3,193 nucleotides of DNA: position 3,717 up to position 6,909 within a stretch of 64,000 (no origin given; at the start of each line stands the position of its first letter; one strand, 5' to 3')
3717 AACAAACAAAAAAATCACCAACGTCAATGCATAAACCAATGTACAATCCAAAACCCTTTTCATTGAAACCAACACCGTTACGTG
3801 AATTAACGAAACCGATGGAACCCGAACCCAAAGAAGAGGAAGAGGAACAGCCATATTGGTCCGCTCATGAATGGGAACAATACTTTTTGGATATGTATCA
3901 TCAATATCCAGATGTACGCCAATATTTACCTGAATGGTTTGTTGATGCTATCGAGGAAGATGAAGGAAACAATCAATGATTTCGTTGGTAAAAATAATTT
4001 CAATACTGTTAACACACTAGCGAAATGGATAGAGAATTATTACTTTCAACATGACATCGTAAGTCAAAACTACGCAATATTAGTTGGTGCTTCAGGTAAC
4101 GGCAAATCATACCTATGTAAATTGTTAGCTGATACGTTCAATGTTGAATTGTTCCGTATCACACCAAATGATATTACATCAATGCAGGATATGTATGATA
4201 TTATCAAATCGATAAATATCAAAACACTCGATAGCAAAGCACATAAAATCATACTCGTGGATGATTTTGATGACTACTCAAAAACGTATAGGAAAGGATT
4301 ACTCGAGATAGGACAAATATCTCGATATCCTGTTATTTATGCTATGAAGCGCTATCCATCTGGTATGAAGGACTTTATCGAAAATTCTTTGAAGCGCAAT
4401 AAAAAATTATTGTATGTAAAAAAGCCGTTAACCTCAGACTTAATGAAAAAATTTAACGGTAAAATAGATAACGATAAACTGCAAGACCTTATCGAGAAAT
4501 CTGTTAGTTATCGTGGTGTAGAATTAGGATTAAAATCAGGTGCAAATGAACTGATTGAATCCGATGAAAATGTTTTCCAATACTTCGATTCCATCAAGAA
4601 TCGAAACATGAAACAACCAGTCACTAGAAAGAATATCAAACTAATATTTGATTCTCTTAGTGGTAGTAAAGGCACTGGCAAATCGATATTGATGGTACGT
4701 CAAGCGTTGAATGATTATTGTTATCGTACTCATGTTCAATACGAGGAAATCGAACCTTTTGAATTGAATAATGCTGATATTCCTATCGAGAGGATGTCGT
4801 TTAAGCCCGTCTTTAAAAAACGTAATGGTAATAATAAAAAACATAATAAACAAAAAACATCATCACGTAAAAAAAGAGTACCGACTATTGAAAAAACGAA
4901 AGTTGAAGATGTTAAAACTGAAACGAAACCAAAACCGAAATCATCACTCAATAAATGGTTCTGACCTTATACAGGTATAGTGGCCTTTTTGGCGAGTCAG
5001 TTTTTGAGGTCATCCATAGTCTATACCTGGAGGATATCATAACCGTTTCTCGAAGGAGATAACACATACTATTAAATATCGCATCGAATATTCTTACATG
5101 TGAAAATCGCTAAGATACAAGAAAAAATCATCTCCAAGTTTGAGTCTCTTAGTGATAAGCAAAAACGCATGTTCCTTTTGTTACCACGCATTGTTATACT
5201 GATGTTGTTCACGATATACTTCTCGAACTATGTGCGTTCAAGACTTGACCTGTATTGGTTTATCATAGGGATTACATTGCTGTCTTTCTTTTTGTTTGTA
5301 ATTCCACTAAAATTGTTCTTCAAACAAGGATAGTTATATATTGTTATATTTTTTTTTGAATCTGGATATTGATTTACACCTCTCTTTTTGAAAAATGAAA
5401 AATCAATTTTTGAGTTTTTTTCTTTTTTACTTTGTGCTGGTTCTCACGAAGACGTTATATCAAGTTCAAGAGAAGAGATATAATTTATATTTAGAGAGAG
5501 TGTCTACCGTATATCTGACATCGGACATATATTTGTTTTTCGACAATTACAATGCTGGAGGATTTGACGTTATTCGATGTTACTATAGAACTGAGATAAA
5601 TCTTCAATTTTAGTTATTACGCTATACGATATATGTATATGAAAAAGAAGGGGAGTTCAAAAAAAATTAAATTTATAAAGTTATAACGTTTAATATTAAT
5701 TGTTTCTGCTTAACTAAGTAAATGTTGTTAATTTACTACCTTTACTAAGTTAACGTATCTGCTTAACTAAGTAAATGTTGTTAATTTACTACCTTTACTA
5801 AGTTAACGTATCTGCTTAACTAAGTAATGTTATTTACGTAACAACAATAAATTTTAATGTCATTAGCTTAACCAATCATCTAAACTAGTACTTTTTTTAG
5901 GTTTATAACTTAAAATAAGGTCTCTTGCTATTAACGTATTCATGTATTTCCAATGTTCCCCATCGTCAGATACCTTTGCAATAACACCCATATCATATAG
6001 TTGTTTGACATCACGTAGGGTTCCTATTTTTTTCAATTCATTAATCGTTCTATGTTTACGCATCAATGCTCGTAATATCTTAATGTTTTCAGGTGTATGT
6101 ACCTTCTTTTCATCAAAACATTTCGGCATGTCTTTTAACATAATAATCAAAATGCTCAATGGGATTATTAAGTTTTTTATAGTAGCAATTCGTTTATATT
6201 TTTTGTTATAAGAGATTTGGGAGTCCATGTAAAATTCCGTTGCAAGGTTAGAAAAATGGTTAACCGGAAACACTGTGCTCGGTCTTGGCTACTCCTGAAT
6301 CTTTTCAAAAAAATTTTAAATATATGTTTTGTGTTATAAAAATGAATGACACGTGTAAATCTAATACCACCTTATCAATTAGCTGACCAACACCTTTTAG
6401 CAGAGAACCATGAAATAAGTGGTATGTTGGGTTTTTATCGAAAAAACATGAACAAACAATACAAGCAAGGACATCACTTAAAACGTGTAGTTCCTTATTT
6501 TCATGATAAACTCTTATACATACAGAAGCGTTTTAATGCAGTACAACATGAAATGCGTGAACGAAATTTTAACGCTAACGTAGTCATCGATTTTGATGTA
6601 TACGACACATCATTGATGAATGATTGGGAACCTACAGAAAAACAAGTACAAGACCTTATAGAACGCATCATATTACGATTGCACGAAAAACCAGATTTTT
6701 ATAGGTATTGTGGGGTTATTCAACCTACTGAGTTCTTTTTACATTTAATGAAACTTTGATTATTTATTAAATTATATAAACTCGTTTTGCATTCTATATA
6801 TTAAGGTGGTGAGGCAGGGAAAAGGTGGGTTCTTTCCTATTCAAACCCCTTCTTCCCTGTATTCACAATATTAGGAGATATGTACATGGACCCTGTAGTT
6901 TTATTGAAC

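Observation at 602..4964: Replication/recombination core: small serine recombinase + family-B DNA polymerase + SF3-like helicase ATPase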

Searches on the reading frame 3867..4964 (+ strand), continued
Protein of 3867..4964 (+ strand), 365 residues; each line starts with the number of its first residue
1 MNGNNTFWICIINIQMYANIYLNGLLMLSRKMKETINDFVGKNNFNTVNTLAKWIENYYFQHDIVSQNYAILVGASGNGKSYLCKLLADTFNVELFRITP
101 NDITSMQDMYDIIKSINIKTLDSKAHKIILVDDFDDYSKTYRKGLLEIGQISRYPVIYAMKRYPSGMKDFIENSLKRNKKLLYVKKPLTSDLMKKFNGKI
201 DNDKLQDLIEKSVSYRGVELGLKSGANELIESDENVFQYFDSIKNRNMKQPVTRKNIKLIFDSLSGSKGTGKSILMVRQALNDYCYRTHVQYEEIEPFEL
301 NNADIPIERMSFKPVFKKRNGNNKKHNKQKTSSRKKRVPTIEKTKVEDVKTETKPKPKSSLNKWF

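Call 96: find_encoding_contigs(protein=P0119, flank=10000, max_places=10)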
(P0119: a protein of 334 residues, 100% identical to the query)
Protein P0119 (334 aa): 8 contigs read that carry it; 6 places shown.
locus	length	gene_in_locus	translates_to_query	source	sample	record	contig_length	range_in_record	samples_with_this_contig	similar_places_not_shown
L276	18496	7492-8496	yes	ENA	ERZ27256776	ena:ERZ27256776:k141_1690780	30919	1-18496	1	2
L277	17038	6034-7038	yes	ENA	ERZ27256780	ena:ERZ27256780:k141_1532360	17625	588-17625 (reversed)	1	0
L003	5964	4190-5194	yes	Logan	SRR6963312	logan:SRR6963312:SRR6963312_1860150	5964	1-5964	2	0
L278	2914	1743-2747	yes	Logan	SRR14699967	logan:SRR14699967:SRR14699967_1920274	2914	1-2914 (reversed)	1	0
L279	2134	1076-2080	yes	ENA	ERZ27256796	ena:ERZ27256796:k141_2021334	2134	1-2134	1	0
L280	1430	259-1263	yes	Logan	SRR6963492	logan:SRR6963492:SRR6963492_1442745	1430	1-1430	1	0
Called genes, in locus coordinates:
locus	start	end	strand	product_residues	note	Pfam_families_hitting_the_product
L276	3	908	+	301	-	?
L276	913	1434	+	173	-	-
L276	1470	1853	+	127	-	-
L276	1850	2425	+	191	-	-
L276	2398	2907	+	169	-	-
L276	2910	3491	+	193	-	-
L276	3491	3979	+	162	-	-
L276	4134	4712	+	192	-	PF00239:Resolvase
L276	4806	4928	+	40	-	-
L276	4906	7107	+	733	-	PF03104:DNA_pol_B_exo1, PF13482:RNase_H_2 (weak), PF00136:DNA_pol_B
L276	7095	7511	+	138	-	-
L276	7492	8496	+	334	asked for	PF05673:DUF815 (faint), PF13401:AAA_22 (faint), PF00004:AAA (weak)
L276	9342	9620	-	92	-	-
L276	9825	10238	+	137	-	PF03013:Pyr_excise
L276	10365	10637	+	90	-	-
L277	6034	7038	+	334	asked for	PF05673:DUF815 (faint), PF13401:AAA_22 (faint), PF00004:AAA (weak)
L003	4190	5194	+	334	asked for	PF05673:DUF815 (faint), PF13401:AAA_22 (faint), PF00004:AAA (weak)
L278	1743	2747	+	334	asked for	PF05673:DUF815 (faint), PF13401:AAA_22 (faint), PF00004:AAA (weak)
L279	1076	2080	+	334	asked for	PF05673:DUF815 (faint), PF13401:AAA_22 (faint), PF00004:AAA (weak)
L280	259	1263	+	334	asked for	PF05673:DUF815 (faint), PF13401:AAA_22 (faint), PF00004:AAA (weak)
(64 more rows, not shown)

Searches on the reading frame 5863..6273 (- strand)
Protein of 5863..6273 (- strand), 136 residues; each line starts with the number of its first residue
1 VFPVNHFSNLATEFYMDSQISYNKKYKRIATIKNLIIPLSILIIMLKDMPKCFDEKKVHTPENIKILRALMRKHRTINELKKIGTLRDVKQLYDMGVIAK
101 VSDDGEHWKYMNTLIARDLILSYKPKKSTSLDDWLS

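Call 4: search_protein_families(library=pfam, proteins=[window:5863-6273:-], max_evalue=0.01)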
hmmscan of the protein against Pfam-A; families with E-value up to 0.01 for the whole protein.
window:5863-6273:- (136 aa): 0 families

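Call 5: search_protein_families(library=phrogs, proteins=[window:5863-6273:-], max_evalue=0.001)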
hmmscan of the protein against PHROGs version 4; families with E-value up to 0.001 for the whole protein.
window:5863-6273:- (136 aa): 0 families

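Call 43: search_protein_families(library=ncbifam, proteins=[window:5863-6273:-], max_evalue=0.01)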
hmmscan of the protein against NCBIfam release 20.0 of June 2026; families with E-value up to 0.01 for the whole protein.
window:5863-6273:- (136 aa): 0 families

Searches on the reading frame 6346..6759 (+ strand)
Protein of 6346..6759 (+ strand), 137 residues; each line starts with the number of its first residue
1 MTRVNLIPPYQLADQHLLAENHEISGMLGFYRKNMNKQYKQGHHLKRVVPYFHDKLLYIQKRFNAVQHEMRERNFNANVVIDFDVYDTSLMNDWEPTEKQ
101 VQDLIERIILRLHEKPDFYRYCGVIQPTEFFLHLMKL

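Call 4: search_protein_families(library=pfam, proteins=[window:6346-6759:+], max_evalue=0.01)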
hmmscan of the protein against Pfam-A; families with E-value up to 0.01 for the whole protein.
window:6346-6759:+ (137 aa): 1 family
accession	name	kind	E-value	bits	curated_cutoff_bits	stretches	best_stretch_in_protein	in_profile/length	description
PF03013.19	Pyr_excise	-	5.1e-09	36.8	23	1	1-78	1-76/81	Pyrimidine dimer DNA glycosylase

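Call 5: search_protein_families(library=phrogs, proteins=[window:6346-6759:+], max_evalue=0.001)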
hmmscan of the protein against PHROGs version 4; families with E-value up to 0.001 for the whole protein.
window:6346-6759:+ (137 aa): 1 family
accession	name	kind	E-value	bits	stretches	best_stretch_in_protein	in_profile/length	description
phrog_1183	-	DNA, RNA and nucleotide metabolism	1.3e-22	81.2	1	1-122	1-136/139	endonuclease V N-glycosylase UV repair enzyme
